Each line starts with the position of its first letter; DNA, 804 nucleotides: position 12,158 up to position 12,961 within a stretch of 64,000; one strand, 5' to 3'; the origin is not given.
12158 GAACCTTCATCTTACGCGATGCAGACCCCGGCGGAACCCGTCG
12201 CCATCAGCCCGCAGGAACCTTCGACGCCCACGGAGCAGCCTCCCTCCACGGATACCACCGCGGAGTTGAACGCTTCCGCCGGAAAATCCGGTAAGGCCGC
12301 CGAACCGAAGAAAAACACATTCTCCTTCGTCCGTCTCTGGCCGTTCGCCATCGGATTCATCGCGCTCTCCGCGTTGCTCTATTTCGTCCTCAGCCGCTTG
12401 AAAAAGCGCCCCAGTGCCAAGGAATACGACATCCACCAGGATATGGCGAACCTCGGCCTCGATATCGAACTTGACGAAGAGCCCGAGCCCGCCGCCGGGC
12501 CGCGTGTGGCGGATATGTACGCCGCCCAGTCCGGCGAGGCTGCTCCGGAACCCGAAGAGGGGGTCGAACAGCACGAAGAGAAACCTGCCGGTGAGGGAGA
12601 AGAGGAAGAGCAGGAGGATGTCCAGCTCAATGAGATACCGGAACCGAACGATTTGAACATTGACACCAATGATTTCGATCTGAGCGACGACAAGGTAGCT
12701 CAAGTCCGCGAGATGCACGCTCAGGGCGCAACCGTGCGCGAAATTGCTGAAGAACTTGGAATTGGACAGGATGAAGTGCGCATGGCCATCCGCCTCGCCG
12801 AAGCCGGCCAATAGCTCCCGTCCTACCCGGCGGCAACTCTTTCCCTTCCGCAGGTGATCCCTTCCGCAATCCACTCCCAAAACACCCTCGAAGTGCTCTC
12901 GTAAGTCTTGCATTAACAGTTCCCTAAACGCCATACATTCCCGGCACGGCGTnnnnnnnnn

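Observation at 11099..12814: Secreted/bitopic protein ending in a sigma-70 region-4-like HTH, encoded right after fliA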

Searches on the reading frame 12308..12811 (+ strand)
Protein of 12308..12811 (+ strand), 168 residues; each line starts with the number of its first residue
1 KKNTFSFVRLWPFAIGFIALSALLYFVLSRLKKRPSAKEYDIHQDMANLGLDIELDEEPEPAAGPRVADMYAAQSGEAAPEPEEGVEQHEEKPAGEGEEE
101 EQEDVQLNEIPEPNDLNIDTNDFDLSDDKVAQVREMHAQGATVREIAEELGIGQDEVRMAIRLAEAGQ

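Call 26: search_protein_families(library=pfam, proteins=[window:12308-12811:+], max_evalue=1)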
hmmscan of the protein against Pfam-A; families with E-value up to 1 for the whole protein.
seq(168 aa): 18 families
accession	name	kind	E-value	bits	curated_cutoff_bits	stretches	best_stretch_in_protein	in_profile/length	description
PF19610.4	DUF6115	-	4.7e-07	30.7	27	1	86-163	60-133/134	Family of unknown function (DUF6115)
PF10975.14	DUF2802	-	0.00011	22.7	33.5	1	132-164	35-67/68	Protein of unknown function (DUF2802)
PF02796.21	HTH_7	-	0.00023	21.7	23.8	1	125-153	6-34/45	Helix-turn-helix domain of resolvase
PF04539.22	Sigma70_r3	-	0.0043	17.6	25.3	1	140-165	20-45/78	Sigma-70 region 3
PF13384.12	HTH_23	-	0.01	16.1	24.6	1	130-153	7-30/50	Homeodomain-like domain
PF13936.12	HTH_38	-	0.012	15.8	27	1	125-151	5-31/44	Helix-turn-helix domain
PF04545.22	Sigma70_r4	-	0.028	14.4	24.1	1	139-162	19-42/50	Sigma-70, region 4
PF13518.12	HTH_28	-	0.03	14.9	25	1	133-165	6-37/52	Helix-turn-helix domain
PF00196.25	GerE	-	0.051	13.6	23.5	1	132-157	9-34/57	Bacterial regulatory proteins, luxR family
PF13551.12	HTH_29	-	0.058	13.9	28.1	1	135-167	6-39/64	Winged helix-turn helix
PF13542.12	HTH_Tnp_ISL3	-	0.08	12.9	27.4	1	131-158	18-44/51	Helix-turn-helix domain of transposase family ISL3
PF04255.20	DUF433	-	0.094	13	23.6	1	130-162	21-54/56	Protein of unknown function (DUF433)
PF08281.18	Sigma70_r4_2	-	0.13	12.4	25.7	1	138-164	24-50/54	Sigma-70, region 4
PF10415.14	FumaraseC_C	-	0.16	12.9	32.5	1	134-155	19-40/54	Fumarase C C-terminus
PF01527.26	HTH_Tnp_1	-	0.18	12.5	24.1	1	129-158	12-41/75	Transposase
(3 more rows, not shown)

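Call 34: search_protein_representatives(alignment_id=A3)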
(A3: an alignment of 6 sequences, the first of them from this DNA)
Query: 6 sequences, 172 profile positions. Proteins with E-value up to 0.001 (for the whole library): 216; up to 1e-10: 17; up to 1e-30: 4. The best 150 are listed.
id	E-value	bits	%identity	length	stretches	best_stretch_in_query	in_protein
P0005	1.5e-72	259.5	-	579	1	2-171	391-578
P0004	1.3e-68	246.6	-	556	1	1-171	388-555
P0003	3.2e-59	216.0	-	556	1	2-172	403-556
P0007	5.9e-54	198.9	-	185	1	5-171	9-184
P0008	6.5e-23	97.8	-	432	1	18-170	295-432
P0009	2.0e-16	76.7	-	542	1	15-169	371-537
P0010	3.4e-16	76.0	-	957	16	130-161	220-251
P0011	3.9e-15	72.5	-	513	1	19-171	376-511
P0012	4.2e-15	72.4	-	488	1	15-171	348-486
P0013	2.2e-14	70.1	-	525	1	5-167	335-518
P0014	1.1e-13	67.8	-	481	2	126-168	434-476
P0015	1.1e-12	64.5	-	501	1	123-171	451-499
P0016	5.9e-12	62.2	-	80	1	98-169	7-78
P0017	1.6e-11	60.8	-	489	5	132-162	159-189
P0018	2.1e-11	60.4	-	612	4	124-164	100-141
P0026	8.2e-10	55.2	-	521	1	65-169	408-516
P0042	1.2e-07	48.1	-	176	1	6-168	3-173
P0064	1.3e-05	41.6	-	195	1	131-171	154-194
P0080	3.4e-05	40.2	-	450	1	82-167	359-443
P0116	1.4e-04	38.2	-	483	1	78-168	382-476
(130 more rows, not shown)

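Call 39: find_encoding_contigs(protein=P0009, flank=8000, max_places=2)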
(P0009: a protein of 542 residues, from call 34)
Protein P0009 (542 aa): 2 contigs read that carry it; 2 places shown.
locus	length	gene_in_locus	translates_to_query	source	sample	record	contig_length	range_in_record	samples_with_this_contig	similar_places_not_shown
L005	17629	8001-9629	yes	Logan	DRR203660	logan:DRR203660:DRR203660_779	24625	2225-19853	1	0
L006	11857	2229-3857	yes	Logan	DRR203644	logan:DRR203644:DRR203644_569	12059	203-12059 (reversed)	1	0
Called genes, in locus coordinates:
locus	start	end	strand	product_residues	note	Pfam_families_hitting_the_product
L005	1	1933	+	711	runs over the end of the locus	PF00771:FHIPEP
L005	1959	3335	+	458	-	PF00448:SRP54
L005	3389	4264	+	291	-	PF10609:ParA, PF00142:Fer4_NifH, PF01656:CbiA, PF06564:CBP_BcsQ, PF13614:AAA_31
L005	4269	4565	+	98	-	-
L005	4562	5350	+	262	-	PF04542:Sigma70_r2, PF04539:Sigma70_r3, PF08281:Sigma70_r4_2, PF04545:Sigma70_r4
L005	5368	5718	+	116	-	-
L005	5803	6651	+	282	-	PF08668:HDOD, PF01966:HD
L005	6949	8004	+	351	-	PF00989:PAS, PF08448:PAS_4, PF13426:PAS_9 (weak), PF00512:HisKA (weak)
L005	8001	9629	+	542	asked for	PF19610:DUF6115 (weak)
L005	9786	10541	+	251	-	PF12118:SprA-related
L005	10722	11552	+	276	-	PF19293:CdaA_N, PF02457:DAC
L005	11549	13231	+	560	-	PF01663:Phosphodiest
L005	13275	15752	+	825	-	PF09586:YfhO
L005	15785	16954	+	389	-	PF02518:HATPase_c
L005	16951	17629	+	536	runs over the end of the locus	PF00890:FAD_binding_2, PF01266:DAO (weak), PF07992:Pyr_redox_2 (faint), PF02910:Succ_DH_flav_C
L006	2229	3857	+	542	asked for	PF19610:DUF6115 (weak)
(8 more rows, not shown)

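Call 40: find_encoding_contigs(protein=P0026, flank=7000, max_places=1)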
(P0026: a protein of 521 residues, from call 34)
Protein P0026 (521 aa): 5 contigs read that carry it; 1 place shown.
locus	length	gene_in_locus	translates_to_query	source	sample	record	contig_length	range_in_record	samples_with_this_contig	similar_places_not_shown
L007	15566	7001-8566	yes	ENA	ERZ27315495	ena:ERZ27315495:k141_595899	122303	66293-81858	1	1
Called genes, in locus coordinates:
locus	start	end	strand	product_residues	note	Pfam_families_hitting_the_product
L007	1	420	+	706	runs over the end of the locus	PF00771:FHIPEP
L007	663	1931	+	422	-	PF13401:AAA_22 (weak), PF00448:SRP54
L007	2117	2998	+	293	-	PF10609:ParA, PF00142:Fer4_NifH, PF01656:CbiA, PF02374:ArsA_ATPase (weak), PF06564:CBP_BcsQ (weak), PF09140:MipZ (weak), PF13614:AAA_31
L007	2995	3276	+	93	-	-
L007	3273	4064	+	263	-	PF04542:Sigma70_r2, PF08281:Sigma70_r4_2, PF04545:Sigma70_r4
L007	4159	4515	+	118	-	-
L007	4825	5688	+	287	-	PF08668:HDOD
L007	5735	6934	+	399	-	PF13185:GAF_2 (weak), PF13492:GAF_3, PF00989:PAS, PF08448:PAS_4, PF13426:PAS_9, PF00512:HisKA (weak)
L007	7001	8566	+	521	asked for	PF19610:DUF6115 (weak)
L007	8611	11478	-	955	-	PF02128:Peptidase_M36 (faint), PF00801:PKD (weak), PF18911:PKD_4, PF18962:Por_Secre_tail (weak), PF13860:FlgD_ig (weak)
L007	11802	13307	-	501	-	PF13229:Beta_helix (weak), PF18962:Por_Secre_tail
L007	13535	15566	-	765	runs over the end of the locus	PF14870:PSII_BNR (faint), PF02012:BNR (faint), PF15902:Sortilin-Vps10, PF18962:Por_Secre_tail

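Call 41: find_encoding_contigs(protein=P0080, flank=7000, max_places=1)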
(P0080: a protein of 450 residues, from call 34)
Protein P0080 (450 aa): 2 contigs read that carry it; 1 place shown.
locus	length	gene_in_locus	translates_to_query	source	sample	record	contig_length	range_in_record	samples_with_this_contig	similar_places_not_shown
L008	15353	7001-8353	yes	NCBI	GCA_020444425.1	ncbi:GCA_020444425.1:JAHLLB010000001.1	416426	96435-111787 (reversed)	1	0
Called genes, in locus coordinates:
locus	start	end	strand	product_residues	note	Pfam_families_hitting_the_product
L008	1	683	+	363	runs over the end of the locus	PF01312:Bac_export_2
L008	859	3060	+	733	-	PF00771:FHIPEP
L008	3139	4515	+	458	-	PF13401:AAA_22 (faint), PF00448:SRP54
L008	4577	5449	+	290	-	PF00142:Fer4_NifH (weak), PF02374:ArsA_ATPase (weak), PF06564:CBP_BcsQ, PF09140:MipZ, PF10609:ParA, PF13614:AAA_31, PF01656:CbiA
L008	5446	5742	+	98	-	-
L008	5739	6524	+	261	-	PF04542:Sigma70_r2, PF04539:Sigma70_r3, PF04545:Sigma70_r4, PF08281:Sigma70_r4_2 (weak)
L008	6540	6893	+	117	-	-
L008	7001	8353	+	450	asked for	-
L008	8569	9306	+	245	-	PF22692:LlgE_F_G_D1, PF06429:Flg_bbr_C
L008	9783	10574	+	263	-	PF00460:Flg_bb_rod, PF22692:LlgE_F_G_D1, PF06429:Flg_bbr_C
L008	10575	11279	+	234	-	PF08666:SAF (faint), PF13144:ChapFlgA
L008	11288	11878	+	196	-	PF02107:FlgH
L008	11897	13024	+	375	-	PF02119:FlgI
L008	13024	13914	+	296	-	PF10135:Rod-binding (weak), PF01464:SLT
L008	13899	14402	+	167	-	PF05130:FlgN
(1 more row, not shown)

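Call 42: find_encoding_contigs(protein=P0116, flank=7000, max_places=1)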
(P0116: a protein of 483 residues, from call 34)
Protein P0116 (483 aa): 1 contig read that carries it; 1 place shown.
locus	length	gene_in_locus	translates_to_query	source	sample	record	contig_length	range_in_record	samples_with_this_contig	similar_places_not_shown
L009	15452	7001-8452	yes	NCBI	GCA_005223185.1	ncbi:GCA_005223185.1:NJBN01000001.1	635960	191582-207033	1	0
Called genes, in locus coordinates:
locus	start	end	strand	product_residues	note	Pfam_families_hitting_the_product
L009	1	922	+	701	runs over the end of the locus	PF00771:FHIPEP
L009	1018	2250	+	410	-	PF00448:SRP54, PF13401:AAA_22 (weak)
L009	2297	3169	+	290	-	PF00142:Fer4_NifH (faint), PF06564:CBP_BcsQ, PF10609:ParA, PF13614:AAA_31, PF01656:CbiA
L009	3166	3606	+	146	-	-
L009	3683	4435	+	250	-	PF04542:Sigma70_r2, PF04539:Sigma70_r3, PF04545:Sigma70_r4, PF08281:Sigma70_r4_2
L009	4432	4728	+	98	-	-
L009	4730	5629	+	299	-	PF08668:HDOD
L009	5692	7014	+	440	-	PF13185:GAF_2, PF01590:GAF, PF13492:GAF_3, PF00989:PAS, PF08448:PAS_4, PF13426:PAS_9, PF00512:HisKA (weak)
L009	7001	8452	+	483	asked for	PF19610:DUF6115, PF10975:DUF2802 (faint)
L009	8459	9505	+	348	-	-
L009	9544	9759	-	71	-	-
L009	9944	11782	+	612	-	PF04055:Radical_SAM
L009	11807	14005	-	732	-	-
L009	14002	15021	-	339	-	PF00814:TsaD, PF22521:HypF_C_2 (weak)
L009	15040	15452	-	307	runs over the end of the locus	PF07949:YbbR (weak)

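Call 44: find_encoding_contigs(protein=P0042, flank=6000, max_places=1)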
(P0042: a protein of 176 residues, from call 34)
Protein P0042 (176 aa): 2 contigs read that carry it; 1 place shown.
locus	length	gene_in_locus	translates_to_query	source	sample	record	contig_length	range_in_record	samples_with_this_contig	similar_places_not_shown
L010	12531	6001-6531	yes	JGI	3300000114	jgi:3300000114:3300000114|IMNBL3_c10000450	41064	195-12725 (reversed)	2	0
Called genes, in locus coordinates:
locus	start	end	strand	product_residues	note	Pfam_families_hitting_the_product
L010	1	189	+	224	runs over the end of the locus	PF12945:PilZNR (weak), PF07238:PilZ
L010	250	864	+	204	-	PF04509:CheC, PF13690:CheX (weak), PF04509:CheC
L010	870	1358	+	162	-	PF03975:CheD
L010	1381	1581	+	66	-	-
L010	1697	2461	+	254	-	PF04542:Sigma70_r2, PF04539:Sigma70_r3, PF08281:Sigma70_r4_2, PF04545:Sigma70_r4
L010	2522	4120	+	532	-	PF20250:FapA_N, PF03961:FapA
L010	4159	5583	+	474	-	PF20250:FapA_N, PF03961:FapA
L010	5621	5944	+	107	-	-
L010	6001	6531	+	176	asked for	PF19610:DUF6115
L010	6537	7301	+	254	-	-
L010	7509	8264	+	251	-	PF06161:DUF975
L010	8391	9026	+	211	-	PF00702:Hydrolase, PF12710:HAD (weak), PF13419:HAD_2, PF13242:Hydrolase_like (weak)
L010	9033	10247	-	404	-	PF01467:CTP_transf_like (weak), PF05636:HIGH_NTase1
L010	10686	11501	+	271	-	PF03705:CheR_N, PF01739:CheR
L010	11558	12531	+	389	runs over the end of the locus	?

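Call 45: find_encoding_contigs(protein=P0064, flank=6000, max_places=1)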
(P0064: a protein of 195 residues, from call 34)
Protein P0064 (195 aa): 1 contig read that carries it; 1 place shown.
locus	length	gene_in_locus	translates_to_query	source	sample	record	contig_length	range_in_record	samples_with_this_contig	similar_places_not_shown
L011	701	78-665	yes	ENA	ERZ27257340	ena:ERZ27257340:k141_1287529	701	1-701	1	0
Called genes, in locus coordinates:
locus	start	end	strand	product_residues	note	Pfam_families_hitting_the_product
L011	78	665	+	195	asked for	PF19610:DUF6115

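Call 84: search_protein_families(library=pfam, alignment_id=A9, max_evalue=0.01)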
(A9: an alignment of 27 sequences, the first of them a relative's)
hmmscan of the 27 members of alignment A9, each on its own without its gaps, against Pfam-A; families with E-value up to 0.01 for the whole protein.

A. member 1, P0042 (176 aa): 4 families
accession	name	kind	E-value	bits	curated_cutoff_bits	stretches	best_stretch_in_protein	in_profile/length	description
PF19610.4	DUF6115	-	1.9e-15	57.9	27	1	59-172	9-133/134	Family of unknown function (DUF6115)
PF08281.18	Sigma70_r4_2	-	0.00034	20.6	25.7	1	136-167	12-44/54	Sigma-70, region 4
PF02796.21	HTH_7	-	0.0037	17.8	23.8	1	137-162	9-34/45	Helix-turn-helix domain of resolvase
PF10975.14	DUF2802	-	0.0062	17.1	33.5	0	137-173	31-67/68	Protein of unknown function (DUF2802)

B. families by the number of members that match (of 27 scanned): 23 families
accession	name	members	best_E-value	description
PF19610.4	DUF6115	27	3.3e-35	Family of unknown function (DUF6115)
PF10975.14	DUF2802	20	3.5e-07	Protein of unknown function (DUF2802)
PF02796.21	HTH_7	7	0.00022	Helix-turn-helix domain of resolvase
PF13936.12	HTH_38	5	0.0016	Helix-turn-helix domain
PF25787.1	HTH_SB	4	0.0011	Sleeping Beauty transposase HTH domain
PF08281.18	Sigma70_r4_2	2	0.00034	Sigma-70, region 4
PF22943.2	HTH_68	2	0.0013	Putative helix-turn-helix domain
PF13551.12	HTH_29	2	0.005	Winged helix-turn helix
PF13384.12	HTH_23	2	0.0088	Homeodomain-like domain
PF13542.12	HTH_Tnp_ISL3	1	0.0016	Helix-turn-helix domain of transposase family ISL3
PF03954.19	Lectin_N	1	0.0017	Hepatic lectin, N-terminal domain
PF06103.16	DUF948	1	0.0033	Bacterial protein of unknown function (DUF948)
PF14561.12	TPR_20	1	0.0035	Tetratricopeptide repeat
PF11427.14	HTH_Tnp_Tc3_1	1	0.0038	Tc3 transposase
PF21924.1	XRCC4_CC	1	0.004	XRCC4 coiled-coil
PF04545.22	Sigma70_r4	1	0.0079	Sigma-70, region 4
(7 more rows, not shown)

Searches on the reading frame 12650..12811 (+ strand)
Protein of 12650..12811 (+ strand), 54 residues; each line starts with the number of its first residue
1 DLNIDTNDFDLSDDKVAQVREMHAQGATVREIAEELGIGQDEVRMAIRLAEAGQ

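Call 17: find_homologous_proteins(query=A2, max_evalue=10)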
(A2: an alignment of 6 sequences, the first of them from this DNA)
Query A2 (6 sequences): 5 candidates shared short words with the query, none scored E <= 10.

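Call 26: search_protein_families(library=pfam, proteins=[window:12650-12811:+], max_evalue=1)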
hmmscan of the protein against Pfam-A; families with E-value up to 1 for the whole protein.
seq(54 aa): 29 families (the best 25 are shown)
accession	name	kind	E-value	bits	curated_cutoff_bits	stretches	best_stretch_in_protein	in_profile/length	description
PF19610.4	DUF6115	-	4.2e-06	27.6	27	1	13-49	97-133/134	Family of unknown function (DUF6115)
PF02796.21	HTH_7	-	2.3e-05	24.9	23.8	1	11-39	6-34/45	Helix-turn-helix domain of resolvase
PF10975.14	DUF2802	-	0.00019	22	33.5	1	19-50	36-67/68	Protein of unknown function (DUF2802)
PF04539.22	Sigma70_r3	-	0.00019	21.9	25.3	1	26-51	20-45/78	Sigma-70 region 3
PF13384.12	HTH_23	-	0.0012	19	24.6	1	14-39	5-30/50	Homeodomain-like domain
PF13936.12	HTH_38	-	0.0016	18.6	27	1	11-37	5-31/44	Helix-turn-helix domain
PF13518.12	HTH_28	-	0.0037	17.7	25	1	19-52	6-38/52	Helix-turn-helix domain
PF04545.22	Sigma70_r4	-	0.0039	17.1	24.1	1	25-48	19-42/50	Sigma-70, region 4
PF00196.25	GerE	-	0.0068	16.5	23.5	1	18-43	9-34/57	Bacterial regulatory proteins, luxR family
PF13551.12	HTH_29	-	0.0073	16.8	28.1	1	21-53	6-39/64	Winged helix-turn helix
PF13542.12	HTH_Tnp_ISL3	-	0.0088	15.9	27.4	1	17-44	18-44/51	Helix-turn-helix domain of transposase family ISL3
PF04255.20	DUF433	-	0.012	15.8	23.6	1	16-48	21-54/56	Protein of unknown function (DUF433)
PF08281.18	Sigma70_r4_2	-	0.018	15.1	25.7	1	24-50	24-50/54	Sigma-70, region 4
PF09371.15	Tex_N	-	0.019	15.1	32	0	30-53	5-28/75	Tex-like protein N-terminal domain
PF10415.14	FumaraseC_C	-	0.024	15.5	32.5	1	20-41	19-40/54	Fumarase C C-terminus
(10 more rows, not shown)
